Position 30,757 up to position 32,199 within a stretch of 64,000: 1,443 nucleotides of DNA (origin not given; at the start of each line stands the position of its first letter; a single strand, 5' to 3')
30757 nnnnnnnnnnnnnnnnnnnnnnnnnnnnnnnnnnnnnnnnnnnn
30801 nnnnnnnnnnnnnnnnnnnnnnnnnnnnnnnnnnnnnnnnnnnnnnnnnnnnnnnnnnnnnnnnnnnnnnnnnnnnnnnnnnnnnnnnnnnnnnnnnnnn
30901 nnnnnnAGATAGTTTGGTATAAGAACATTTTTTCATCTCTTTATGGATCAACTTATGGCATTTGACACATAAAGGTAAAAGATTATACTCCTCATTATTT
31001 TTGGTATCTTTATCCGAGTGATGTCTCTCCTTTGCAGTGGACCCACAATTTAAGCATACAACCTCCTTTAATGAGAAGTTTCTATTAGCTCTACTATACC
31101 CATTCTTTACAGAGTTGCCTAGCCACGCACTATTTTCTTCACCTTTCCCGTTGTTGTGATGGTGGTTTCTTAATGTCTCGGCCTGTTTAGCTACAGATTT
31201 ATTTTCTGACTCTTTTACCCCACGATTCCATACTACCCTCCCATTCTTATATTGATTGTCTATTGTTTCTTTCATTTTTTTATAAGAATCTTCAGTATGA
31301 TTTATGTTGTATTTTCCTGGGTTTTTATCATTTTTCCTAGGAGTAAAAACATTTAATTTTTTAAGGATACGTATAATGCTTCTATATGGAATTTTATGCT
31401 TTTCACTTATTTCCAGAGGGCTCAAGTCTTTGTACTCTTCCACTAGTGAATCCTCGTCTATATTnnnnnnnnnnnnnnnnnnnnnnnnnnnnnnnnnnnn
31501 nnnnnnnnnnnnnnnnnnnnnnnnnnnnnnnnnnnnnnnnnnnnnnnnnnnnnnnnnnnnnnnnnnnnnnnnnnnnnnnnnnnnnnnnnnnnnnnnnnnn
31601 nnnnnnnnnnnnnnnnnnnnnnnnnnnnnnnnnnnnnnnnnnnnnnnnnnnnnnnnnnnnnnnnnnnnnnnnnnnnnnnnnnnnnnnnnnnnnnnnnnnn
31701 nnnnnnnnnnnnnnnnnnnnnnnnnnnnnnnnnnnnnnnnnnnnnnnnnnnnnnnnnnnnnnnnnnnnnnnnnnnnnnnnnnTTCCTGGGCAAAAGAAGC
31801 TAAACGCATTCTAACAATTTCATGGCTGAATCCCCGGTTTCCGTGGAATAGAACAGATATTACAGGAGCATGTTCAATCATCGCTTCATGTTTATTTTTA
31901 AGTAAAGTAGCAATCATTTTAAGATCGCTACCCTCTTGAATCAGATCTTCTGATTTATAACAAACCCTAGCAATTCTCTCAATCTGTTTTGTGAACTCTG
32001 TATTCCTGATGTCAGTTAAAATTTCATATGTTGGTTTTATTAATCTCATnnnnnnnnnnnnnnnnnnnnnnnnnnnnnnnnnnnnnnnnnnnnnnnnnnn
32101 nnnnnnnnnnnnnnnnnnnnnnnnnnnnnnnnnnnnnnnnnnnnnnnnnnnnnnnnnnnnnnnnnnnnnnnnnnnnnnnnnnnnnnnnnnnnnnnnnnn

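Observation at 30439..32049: ThyX split by a 327-aa intein carrying an HNH (not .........) endonuclease, inserted inside the RHR/SxRY active-site motif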

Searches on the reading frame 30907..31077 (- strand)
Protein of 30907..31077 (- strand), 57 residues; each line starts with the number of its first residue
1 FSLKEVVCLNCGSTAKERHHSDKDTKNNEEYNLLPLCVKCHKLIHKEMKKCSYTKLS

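Call 69: search_solved_structures(query=A2, max_evalue=1, show_alignments=2)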
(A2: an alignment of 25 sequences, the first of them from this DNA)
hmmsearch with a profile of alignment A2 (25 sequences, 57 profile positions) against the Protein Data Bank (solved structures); distinct sequences matched with E-value up to 1: 14.
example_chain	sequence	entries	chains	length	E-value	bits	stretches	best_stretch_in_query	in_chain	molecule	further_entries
9nvu_P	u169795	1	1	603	1.6e-05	27.7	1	4-47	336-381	OrufIscB-REC-swap 49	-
2jz6_A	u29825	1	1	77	0.0076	19.2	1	5-36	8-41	50S ribosomal protein L28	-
5x42_A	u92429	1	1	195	0.01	18.8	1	3-41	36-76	DotN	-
5x1h_Q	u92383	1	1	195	0.011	18.7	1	3-41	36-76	IcmJ (DotN)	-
5x1h_A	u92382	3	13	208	0.011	18.6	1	3-41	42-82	IcmJ (DotN)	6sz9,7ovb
5x42_C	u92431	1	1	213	0.012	18.6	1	3-41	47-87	IcmJ (DotN)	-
8fm1_A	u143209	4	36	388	0.013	18.5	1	22-46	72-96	SAVED domain-containing protein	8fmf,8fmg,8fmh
9dif_A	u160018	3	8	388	0.013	18.5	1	22-46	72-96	HNH endonuclease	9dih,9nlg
4f99_B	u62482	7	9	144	0.13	15.2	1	1-36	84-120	Protein DBF4 homolog A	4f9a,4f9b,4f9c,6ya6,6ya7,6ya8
7b1b_D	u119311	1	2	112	0.2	14.6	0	25-50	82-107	AAEL013433-PA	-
7b1c_D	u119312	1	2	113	0.2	14.6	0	25-50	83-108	AAEL013433-PA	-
6me0_C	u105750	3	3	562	0.43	13.6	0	4-46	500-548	Maturase reverse transcriptase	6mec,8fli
5mkw_A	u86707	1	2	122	0.44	13.5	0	30-43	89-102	DNA annealing helicase and endonuclease ZRANB3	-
1u3e_M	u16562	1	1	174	0.56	13.2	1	9-34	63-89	HNH homing endonuclease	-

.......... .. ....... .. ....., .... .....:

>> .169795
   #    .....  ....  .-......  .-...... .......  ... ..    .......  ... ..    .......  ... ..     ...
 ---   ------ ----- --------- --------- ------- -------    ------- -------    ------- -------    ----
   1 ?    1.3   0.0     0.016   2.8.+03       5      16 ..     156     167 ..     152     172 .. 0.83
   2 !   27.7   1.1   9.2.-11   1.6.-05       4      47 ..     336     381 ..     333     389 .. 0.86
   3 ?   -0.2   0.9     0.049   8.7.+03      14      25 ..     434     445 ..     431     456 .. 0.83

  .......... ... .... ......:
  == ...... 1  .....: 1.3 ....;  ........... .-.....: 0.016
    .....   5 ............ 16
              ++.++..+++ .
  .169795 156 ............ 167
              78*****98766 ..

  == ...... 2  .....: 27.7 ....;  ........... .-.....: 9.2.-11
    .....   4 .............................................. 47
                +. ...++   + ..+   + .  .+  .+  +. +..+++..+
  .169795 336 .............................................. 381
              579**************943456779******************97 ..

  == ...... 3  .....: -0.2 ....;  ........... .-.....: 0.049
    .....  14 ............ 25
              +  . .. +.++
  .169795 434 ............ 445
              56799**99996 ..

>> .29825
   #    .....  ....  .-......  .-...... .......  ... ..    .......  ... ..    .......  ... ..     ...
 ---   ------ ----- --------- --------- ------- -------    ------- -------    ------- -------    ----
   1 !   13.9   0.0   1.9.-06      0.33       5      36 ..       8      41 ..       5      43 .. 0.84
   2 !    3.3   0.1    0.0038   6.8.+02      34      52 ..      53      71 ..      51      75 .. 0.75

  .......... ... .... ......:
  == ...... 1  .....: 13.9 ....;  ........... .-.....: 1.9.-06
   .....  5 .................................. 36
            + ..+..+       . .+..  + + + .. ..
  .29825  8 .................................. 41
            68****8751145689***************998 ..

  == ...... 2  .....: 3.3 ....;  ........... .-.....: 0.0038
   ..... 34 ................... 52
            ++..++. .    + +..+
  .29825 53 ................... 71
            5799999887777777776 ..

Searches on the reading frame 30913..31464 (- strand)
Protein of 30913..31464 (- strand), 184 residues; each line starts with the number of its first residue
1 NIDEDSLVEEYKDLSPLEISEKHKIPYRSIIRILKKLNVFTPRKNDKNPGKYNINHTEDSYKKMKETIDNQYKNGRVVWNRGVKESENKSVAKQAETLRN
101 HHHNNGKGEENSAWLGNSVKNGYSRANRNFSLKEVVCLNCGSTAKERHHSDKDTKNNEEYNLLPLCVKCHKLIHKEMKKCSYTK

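Call 6: search_protein_families(library=phrogs, proteins=[window:30913-31464:-], max_evalue=0.1)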
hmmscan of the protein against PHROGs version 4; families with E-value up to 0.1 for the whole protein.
seq(184 aa): 6 families
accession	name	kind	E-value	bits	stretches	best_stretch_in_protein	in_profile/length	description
phrog_8446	-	DNA, RNA and nucleotide metabolism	2.3e-05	25.2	1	3-175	60-197/211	HNH endonuclease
phrog_8048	-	DNA, RNA and nucleotide metabolism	0.00011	22.5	1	128-177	170-229/273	HNH endonuclease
phrog_7545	-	DNA, RNA and nucleotide metabolism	0.0036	18.5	1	146-179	105-138/160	HNH endonuclease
phrog_1588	-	unknown function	0.0062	17.3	1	134-175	36-84/132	-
phrog_25862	-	DNA, RNA and nucleotide metabolism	0.058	14.8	1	145-176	107-138/149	HNH endonuclease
phrog_589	-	DNA, RNA and nucleotide metabolism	0.061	14.1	1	80-171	29-136/179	HNH endonuclease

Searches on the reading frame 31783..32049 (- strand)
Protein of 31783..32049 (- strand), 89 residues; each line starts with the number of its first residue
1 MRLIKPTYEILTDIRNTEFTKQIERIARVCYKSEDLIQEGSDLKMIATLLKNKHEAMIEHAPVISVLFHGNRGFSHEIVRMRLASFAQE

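Call 51: search_protein_representatives(protein=window:31783-32049:-)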
Query: 89 residues. Proteins with E-value up to 0.001 (for the whole library): 2719; up to 1e-10: 462; up to 1e-30: 1. The best 150 are listed.
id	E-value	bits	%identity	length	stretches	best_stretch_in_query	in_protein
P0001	8.4e-50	181.7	100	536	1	1-89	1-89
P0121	5.2e-29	115.6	30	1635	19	27-78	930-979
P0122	4.3e-21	90.4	59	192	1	1-89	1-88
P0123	7.5e-21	89.7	57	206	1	2-89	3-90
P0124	9.9e-21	89.3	58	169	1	1-89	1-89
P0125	1.0e-20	89.3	59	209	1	1-89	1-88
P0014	5.2e-20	87.0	56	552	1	1-89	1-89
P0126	7.5e-20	86.5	56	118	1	1-89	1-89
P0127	8.3e-20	86.3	55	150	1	1-89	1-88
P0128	8.7e-20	86.3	60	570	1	1-89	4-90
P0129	8.9e-20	86.2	56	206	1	1-89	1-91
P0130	1.6e-19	85.5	56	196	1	1-89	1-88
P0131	1.6e-19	85.4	61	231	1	1-89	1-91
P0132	1.7e-19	85.3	59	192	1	1-89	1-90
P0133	1.8e-19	85.3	56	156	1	1-89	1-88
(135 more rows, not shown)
